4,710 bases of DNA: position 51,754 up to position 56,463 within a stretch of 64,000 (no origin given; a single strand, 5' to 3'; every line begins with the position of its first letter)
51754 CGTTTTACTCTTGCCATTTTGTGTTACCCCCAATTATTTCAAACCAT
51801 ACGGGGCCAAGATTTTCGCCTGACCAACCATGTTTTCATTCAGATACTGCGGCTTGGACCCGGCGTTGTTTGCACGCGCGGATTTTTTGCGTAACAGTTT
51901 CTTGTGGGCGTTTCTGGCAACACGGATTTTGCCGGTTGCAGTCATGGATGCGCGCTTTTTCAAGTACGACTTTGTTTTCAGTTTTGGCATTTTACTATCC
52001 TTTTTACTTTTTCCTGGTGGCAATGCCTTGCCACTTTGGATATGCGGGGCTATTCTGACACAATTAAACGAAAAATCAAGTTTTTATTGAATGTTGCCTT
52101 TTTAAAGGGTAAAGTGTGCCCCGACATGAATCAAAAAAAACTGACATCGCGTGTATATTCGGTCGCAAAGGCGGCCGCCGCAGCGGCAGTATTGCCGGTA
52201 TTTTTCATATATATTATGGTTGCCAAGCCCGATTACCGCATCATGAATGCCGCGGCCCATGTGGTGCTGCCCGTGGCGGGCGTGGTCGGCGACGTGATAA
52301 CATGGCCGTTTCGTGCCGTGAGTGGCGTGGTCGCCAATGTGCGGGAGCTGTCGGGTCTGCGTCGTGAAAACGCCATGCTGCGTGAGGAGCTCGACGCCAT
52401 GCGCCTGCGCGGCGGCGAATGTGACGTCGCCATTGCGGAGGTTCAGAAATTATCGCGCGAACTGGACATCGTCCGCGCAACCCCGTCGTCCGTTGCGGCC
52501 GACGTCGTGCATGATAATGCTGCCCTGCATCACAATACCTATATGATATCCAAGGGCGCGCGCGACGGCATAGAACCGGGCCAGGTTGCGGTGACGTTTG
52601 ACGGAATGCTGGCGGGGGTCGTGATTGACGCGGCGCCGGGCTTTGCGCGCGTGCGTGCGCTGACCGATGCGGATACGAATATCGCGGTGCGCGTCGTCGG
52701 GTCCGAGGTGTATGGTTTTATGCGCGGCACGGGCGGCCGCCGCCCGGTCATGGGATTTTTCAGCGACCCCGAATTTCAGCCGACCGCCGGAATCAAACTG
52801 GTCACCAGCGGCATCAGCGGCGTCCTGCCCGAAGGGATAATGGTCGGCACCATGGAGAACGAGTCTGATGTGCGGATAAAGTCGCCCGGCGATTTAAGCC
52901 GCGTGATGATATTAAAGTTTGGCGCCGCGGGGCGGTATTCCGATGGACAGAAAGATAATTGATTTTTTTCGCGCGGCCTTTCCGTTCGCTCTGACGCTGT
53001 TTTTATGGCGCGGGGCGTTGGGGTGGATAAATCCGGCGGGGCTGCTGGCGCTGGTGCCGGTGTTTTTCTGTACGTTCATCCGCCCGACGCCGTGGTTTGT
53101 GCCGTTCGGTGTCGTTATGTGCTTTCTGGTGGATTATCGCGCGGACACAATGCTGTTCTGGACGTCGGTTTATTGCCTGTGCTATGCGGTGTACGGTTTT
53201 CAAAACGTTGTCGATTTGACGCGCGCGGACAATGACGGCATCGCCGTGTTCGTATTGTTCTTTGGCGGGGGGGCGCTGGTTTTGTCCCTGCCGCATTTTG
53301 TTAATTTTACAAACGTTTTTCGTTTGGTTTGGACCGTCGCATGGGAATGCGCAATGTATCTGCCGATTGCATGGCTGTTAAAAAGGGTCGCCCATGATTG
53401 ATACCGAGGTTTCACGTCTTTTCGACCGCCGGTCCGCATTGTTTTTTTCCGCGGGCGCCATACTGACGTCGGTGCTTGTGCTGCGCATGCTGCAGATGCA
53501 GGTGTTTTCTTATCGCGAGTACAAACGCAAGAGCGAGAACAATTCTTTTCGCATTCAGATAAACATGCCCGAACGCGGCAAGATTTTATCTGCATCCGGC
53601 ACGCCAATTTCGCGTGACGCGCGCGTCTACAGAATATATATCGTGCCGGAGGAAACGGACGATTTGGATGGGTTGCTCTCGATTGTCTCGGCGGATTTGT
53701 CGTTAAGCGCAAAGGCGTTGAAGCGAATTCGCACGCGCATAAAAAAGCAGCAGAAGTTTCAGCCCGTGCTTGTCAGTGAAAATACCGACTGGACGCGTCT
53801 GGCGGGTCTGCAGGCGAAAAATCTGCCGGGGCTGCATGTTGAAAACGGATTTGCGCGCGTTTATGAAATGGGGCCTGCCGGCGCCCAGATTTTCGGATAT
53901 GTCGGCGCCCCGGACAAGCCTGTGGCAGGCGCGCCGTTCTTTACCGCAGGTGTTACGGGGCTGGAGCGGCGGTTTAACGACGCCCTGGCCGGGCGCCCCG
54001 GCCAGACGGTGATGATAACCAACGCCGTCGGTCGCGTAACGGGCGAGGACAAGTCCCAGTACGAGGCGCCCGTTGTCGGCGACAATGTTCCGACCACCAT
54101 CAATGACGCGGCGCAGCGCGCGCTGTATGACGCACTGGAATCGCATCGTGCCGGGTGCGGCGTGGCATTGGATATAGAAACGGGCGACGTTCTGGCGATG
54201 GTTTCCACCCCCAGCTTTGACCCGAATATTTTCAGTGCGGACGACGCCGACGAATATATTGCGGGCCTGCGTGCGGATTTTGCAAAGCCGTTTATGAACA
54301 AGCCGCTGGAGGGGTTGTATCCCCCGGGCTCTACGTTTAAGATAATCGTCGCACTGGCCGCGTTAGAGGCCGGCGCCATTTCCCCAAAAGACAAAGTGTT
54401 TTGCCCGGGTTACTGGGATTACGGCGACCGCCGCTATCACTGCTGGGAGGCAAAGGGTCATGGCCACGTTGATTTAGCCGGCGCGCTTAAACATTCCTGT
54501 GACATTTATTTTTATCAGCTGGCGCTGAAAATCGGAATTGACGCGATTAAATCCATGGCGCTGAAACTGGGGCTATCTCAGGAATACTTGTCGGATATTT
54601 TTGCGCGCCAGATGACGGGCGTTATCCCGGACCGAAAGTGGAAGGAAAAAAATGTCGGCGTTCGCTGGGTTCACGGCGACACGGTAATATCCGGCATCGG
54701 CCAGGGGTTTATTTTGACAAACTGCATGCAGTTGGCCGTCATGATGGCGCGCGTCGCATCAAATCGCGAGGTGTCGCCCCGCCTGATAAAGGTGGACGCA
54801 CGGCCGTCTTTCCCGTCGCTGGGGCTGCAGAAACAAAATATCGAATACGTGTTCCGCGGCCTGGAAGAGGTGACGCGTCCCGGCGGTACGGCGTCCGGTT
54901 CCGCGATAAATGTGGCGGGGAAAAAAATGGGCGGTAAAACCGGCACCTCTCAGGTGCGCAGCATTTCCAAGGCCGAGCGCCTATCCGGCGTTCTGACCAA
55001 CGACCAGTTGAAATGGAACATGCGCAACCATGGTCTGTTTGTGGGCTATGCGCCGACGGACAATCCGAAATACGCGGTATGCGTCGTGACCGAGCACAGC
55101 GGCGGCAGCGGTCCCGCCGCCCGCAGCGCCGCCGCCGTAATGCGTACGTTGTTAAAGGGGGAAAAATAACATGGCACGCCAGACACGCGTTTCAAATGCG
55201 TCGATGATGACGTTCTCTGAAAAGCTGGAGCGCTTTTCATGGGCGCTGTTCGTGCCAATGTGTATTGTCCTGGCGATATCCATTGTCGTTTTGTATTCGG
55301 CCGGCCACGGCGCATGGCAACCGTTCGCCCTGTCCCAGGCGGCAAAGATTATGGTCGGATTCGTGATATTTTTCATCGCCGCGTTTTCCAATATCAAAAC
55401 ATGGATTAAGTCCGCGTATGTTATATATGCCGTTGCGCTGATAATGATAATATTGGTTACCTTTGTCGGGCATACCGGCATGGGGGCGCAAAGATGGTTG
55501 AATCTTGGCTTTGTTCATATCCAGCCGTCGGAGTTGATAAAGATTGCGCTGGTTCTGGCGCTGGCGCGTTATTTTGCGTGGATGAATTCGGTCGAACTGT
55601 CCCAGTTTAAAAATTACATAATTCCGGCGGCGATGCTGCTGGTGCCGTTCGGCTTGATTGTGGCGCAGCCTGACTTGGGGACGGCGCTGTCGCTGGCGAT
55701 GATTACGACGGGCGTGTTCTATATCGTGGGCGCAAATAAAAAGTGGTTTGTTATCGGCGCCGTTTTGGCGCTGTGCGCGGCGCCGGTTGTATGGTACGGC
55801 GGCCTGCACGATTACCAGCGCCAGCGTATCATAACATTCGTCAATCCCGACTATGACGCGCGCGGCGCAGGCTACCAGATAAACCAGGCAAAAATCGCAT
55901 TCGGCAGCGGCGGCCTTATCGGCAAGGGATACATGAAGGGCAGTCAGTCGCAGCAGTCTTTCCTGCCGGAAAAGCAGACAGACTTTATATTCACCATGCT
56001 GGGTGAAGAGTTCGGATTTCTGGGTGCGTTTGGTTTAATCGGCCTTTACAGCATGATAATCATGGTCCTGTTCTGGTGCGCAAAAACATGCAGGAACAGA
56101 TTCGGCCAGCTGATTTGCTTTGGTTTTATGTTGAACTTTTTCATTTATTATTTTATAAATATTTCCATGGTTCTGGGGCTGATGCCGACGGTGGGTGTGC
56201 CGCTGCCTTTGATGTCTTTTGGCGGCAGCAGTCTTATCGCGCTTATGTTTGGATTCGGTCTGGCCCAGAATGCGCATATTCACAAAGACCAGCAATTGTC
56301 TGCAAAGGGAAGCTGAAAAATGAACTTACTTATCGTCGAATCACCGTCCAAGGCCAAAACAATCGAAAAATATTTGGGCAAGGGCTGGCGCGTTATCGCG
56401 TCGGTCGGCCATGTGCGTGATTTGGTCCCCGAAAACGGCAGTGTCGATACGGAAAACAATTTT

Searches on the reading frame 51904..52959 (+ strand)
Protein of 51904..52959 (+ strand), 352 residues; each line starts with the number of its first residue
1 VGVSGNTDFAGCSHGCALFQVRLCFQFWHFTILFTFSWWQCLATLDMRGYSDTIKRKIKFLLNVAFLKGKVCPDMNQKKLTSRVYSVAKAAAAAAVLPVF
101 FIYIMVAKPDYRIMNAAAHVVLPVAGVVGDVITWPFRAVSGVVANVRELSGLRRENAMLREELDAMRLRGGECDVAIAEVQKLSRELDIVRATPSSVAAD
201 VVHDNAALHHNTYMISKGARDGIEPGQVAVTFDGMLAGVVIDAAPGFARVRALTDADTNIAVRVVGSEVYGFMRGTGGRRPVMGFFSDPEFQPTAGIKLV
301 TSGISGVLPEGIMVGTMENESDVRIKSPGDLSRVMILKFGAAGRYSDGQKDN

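Call 56: search_protein_families(library=pfam, proteins=[window:51904-52959:+], max_evalue=0.001)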
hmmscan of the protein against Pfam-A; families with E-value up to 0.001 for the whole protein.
window:51904-52959:+ (352 aa): 1 family
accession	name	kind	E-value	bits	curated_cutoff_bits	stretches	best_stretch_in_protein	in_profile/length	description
PF04085.20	MreC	-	1.1e-21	77.7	28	1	201-320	1-118/147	Rod shape-determining protein MreC, barrel core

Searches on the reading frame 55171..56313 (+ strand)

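Call 56: search_protein_families(library=pfam, proteins=[window:55171-56313:+], max_evalue=0.001)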
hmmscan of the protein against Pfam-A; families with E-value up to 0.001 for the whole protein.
window:55171-56313:+ (381 aa): 1 family
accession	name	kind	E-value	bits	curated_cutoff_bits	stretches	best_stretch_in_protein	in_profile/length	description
PF01098.24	FTSW_RODA_SPOVE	-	1.7e-99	333.6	26.4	1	22-372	6-354/356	Cell cycle protein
